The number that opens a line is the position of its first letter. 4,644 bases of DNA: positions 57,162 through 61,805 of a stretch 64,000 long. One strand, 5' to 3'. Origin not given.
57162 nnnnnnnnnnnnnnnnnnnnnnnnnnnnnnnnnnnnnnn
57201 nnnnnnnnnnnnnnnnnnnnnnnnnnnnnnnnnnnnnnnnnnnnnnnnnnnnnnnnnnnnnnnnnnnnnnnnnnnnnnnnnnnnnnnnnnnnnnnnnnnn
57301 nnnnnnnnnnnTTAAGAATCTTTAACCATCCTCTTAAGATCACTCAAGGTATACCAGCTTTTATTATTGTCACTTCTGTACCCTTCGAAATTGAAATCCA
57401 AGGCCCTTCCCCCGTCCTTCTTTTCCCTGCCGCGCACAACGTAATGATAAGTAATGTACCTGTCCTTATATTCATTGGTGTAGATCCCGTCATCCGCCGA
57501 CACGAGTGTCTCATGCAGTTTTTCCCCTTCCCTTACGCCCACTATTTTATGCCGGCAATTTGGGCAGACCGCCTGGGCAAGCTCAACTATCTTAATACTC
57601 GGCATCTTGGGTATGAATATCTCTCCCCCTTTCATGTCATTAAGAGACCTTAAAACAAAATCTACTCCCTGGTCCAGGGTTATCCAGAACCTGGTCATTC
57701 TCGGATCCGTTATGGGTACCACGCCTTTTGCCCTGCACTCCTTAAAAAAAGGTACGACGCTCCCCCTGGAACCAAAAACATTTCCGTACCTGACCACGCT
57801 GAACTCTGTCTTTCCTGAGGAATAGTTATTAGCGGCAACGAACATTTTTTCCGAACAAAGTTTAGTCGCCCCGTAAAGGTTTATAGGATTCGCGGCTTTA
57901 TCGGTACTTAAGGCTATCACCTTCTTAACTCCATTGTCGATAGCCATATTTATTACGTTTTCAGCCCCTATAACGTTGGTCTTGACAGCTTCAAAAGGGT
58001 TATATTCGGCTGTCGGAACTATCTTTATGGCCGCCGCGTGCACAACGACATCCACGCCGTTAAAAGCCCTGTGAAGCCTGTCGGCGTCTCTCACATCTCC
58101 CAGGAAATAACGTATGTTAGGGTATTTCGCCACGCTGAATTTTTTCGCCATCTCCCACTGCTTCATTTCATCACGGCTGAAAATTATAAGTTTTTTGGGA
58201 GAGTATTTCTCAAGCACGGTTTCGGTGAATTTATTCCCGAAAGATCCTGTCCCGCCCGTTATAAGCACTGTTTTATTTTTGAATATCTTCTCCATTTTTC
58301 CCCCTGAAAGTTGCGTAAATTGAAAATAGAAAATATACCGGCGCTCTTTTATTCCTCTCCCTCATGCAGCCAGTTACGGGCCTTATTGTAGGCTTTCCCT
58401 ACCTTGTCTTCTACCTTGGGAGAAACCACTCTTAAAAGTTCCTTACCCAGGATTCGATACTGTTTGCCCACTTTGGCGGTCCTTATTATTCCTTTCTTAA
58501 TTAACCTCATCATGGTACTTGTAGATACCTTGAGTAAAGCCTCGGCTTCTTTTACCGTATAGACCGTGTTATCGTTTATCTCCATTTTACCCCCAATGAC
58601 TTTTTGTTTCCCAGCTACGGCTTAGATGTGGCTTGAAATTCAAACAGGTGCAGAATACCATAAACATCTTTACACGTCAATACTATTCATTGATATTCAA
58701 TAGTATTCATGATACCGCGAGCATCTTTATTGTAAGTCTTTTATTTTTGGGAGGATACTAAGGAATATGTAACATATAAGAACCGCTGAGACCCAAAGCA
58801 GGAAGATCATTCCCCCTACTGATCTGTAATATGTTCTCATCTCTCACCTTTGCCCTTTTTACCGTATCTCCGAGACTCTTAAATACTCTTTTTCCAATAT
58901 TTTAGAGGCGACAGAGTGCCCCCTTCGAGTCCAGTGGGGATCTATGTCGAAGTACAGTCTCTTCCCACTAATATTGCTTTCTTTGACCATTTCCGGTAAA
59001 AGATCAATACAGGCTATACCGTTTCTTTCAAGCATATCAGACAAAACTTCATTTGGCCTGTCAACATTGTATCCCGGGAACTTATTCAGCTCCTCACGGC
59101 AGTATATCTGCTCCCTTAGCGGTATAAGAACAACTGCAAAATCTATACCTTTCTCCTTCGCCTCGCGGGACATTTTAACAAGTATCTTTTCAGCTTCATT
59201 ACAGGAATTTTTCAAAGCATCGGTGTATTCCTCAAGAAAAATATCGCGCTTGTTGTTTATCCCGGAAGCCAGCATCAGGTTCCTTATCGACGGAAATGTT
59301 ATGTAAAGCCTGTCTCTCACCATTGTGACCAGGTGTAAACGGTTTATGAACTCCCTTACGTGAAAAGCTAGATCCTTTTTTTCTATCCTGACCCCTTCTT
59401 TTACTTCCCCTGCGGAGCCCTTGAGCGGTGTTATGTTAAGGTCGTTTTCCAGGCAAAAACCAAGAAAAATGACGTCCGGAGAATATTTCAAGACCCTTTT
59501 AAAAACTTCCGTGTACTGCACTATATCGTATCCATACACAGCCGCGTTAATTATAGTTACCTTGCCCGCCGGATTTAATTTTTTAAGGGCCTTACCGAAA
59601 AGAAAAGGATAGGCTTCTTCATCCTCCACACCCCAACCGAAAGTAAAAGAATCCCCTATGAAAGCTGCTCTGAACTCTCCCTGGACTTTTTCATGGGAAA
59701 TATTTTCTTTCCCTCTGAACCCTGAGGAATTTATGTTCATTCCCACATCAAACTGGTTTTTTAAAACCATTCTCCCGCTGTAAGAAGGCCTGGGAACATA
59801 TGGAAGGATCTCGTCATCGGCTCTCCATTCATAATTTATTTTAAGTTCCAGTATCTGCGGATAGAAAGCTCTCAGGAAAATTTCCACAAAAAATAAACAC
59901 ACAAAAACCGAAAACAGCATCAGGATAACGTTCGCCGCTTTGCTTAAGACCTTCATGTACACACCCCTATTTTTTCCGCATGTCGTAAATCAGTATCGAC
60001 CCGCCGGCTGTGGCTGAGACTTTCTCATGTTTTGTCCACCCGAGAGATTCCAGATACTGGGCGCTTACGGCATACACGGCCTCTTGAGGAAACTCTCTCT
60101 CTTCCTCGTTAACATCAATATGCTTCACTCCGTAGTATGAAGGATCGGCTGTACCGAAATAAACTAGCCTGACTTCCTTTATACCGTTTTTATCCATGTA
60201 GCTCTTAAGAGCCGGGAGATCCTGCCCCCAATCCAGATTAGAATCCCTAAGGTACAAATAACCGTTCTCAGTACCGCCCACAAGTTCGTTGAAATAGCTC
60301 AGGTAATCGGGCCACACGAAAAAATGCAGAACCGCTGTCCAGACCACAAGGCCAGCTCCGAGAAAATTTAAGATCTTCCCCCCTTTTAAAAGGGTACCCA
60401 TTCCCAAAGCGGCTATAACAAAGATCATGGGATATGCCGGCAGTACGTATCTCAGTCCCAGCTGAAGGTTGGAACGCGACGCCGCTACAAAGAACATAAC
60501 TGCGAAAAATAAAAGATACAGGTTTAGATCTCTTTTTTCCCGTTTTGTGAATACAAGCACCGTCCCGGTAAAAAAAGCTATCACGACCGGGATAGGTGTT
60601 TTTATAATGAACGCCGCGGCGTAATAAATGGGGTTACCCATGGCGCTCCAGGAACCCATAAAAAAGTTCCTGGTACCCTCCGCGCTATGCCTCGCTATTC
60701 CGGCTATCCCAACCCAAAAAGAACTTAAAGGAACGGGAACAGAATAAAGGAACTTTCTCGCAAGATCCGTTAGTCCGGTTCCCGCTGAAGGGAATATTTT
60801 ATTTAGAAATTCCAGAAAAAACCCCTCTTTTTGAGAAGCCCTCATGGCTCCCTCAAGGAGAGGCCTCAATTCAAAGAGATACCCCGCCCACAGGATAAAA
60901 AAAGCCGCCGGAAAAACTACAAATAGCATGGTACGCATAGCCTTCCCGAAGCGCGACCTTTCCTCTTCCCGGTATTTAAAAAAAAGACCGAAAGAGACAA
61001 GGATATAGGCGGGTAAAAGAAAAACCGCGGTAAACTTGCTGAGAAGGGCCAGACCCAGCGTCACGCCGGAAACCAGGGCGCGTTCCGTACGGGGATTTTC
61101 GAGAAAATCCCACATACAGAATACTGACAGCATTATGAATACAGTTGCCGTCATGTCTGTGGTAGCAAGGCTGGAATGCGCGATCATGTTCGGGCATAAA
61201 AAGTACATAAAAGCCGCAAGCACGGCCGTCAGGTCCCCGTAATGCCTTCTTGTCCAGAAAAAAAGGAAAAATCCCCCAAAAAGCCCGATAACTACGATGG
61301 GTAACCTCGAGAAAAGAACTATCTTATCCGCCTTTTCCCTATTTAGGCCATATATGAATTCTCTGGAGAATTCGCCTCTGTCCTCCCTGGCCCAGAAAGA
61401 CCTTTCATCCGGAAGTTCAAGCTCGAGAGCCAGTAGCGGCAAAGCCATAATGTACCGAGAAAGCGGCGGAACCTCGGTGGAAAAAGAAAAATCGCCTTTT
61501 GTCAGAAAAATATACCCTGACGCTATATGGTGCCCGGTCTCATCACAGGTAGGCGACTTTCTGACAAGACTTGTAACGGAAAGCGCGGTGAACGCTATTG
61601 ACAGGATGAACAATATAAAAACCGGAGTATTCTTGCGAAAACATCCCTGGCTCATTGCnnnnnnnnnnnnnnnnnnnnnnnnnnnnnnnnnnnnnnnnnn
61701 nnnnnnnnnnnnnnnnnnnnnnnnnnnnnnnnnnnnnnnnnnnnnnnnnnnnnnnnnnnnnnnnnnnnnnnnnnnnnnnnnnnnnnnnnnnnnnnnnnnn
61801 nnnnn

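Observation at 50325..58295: Complete CMP-pseudaminic acid operon with three extra tailoring genes (amidotransferase, formyltransferase, methylase).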

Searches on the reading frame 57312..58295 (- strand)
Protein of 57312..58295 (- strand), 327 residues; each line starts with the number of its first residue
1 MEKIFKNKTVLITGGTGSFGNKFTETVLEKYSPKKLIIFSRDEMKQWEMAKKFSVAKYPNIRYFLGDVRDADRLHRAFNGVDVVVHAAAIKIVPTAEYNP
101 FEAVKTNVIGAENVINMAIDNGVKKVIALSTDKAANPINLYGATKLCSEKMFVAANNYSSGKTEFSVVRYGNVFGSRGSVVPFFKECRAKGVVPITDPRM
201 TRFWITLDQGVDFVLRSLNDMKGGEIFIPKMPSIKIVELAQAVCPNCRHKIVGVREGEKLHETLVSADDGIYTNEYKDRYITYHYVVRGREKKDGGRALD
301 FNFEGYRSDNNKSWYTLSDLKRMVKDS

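Call 3: search_protein_families(library=ncbifam, proteins=[window:57312-58295:-])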
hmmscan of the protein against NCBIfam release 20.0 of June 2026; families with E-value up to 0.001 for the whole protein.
window:57312-58295:- (327 aa): 26 families (the best 25 are shown)
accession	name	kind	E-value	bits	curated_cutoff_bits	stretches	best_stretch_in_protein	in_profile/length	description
TIGR03589.1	PseB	equivalog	7.5e-147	488.4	407.75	1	5-323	2-323/324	UDP-N-acetylglucosamine 4,6-dehydratase (inverting)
TIGR04130.1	FnlA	equivalog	5.9e-73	245.7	730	1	4-282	1-282/337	UDP-N-acetylglucosamine 4,6-dehydratase/5-epimerase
TIGR04180.1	EDH_00030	hypoth_equivalog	2.4e-19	69.5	475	1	10-179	1-181/297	NAD-dependent 4,6-dehydratase LegB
TIGR01179.1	galE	equivalog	6.9e-15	54.7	262.3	1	10-177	2-180/332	UDP-glucose 4-epimerase GalE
TIGR02622.1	CDP_4_6_dhtase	equivalog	1.3e-13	50.8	278.45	1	4-136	1-134/352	CDP-glucose 4,6-dehydratase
NF041293.1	G6PDh_Azf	equivalog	4.3e-12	46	400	1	7-175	2-153/252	NAD-dependent glucose-6-phosphate dehydrogenase Azf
TIGR01214.1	rmlD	equivalog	6.4e-12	45.1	224.05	1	9-179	1-156/285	dTDP-4-dehydrorhamnose reductase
TIGR01181.1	dTDP_gluc_dehyt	equivalog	7.7e-11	41.6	365.1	1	10-162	2-155/321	dTDP-glucose 4,6-dehydratase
TIGR03466.1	HpnA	hypoth_equivalog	1e-10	41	367.65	1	9-131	2-113/327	hopanoid-associated sugar epimerase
NF042422.1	oxyalk_red_OleD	equivalog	8.7e-10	38.5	580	1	10-132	3-111/329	2-alkyl-3-oxoalkanoate reductase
TIGR02197.1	heptose_epim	equivalog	1.5e-09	37.5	274.6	1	10-177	1-174/316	ADP-glyceromanno-heptose 6-epimerase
NF042423.1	oxyalk_red_Shew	equivalog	1.6e-07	30.8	580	1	7-132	8-119/331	2-alkyl-3-oxoalkanoate reductase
NF050030.1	thlkprotThyD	equivalog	2.6e-07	30.1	400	1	10-241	3-244/305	thylakoid membrane protein ThyD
NF052578.1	StrlDmthSdmBMthl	equivalog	4.3e-07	30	600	1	9-145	2-126/328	sterol demethylase protein SdmB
TIGR01746.1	Thioester-redct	subfamily_domain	2.9e-06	26.7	213.35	1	9-138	1-143/371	thioester reductase domain-containing protein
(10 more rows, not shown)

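Call 4: search_protein_families(library=pfam, proteins=[window:57312-58295:-])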
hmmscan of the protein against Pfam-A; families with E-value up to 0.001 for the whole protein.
window:57312-58295:- (327 aa): 10 families
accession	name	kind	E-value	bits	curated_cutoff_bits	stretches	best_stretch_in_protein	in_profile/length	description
PF02719.21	Polysacc_synt_2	-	7.1e-102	341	20.2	1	10-281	1-290/293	Polysaccharide biosynthesis protein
PF01370.27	Epimerase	-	7e-22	78.4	20.9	1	10-220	1-227/240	NAD dependent epimerase/dehydratase family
PF01073.25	3Beta_HSD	-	1.5e-17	64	22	1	11-137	1-122/280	3-beta hydroxysteroid dehydrogenase/isomerase family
PF16363.11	GDP_Man_Dehyd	-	6.9e-14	52.5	27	1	11-133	1-131/332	GDP-mannose 4,6 dehydratase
PF04321.23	RmlD_sub_bind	-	2.3e-12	47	27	1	9-179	2-157/287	RmlD substrate binding domain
PF13460.12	NAD_binding_10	-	2.6e-09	37.6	27.2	1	14-136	1-103/184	NAD(P)H-binding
PF07993.18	NAD_binding_4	-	2.5e-08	33.9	20.1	1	12-135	1-140/258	Male sterility protein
PF05368.20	NmrA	-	2.7e-06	27.6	27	1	7-127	2-103/298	NmrA-like family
PF08659.16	KR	-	1.5e-05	25.4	22.6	1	9-87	2-88/180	KR domain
PF00106.31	adh_short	-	0.00019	21.4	26.6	1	8-121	1-122/195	short chain dehydrogenase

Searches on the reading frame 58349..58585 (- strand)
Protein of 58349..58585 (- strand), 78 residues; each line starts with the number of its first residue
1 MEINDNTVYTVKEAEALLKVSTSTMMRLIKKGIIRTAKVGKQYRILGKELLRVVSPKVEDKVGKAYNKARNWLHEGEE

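Call 79: search_protein_families(library=ncbifam, proteins=[window:58349-58585:-], max_evalue=0.00001)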
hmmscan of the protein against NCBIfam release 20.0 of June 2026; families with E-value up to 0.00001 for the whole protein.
window:58349-58585:- (78 aa): 2 families
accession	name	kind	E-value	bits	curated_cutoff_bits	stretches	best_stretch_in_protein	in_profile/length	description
NF040990.2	MamR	equivalog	1.3e-10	41.4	100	1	2-52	37-87/91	magnetosome protein MamR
TIGR01764.1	excise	domain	4.4e-09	36.6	28.8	1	9-45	2-38/49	excisionase family DNA-binding protein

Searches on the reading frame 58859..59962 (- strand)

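Call 6: search_protein_families(library=ncbifam, proteins=[window:58859-59962:-])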
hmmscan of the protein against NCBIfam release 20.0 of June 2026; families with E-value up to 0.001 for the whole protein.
window:58859-59962:- (367 aa): 2 families
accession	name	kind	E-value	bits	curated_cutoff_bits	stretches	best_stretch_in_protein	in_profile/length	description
NF047475.1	GDSL_LA_2490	hypoth_equivalog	4.8e-08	32.7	325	0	255-357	316-427/431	LA_2490 family SGNH/GDSL-type esterase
NF047474.1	GDSL_LA_2486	hypoth_equivalog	0.00015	21.1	300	0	15-128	3-118/326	LA_2486 family SGNH/GDSL-type esterase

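Call 10: search_protein_families(library=pfam, proteins=[window:58859-59962:-], max_evalue=0.01)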
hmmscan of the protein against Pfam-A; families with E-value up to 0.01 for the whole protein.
window:58859-59962:- (367 aa): 2 families
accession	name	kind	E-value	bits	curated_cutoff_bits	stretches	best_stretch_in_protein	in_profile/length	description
PF13472.12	Lipase_GDSL_2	-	5.8e-11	43.6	32.9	1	101-349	1-176/178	GDSL-like Lipase/Acylhydrolase family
PF16822.11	ALGX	-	7.3e-09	36.1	26.5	1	250-359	21-129/268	SGNH hydrolase-like domain, acetyltransferase AlgX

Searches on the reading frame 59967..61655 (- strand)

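Call 6: search_protein_families(library=ncbifam, proteins=[window:59967-61655:-])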
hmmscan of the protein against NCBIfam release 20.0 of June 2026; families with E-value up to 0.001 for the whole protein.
window:59967-61655:- (562 aa): 1 family
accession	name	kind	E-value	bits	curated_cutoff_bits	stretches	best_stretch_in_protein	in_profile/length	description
TIGR03663.1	TIGR03663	subfamily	4.9e-06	25.8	126.25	1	115-392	72-306/435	flippase activity-associated protein Agl23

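Call 10: search_protein_families(library=pfam, proteins=[window:59967-61655:-], max_evalue=0.01)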
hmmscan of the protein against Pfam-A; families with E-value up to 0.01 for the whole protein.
window:59967-61655:- (562 aa): 2 families
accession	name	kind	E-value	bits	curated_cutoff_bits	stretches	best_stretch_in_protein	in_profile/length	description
PF13231.12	PMT_2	-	1.4e-13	51.8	26.1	1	117-248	25-154/160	Dolichyl-phosphate-mannose-protein mannosyltransferase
PF02366.24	PMT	-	9.4e-11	42.2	22.7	1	132-256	101-236/245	Dolichyl-phosphate-mannose-protein mannosyltransferase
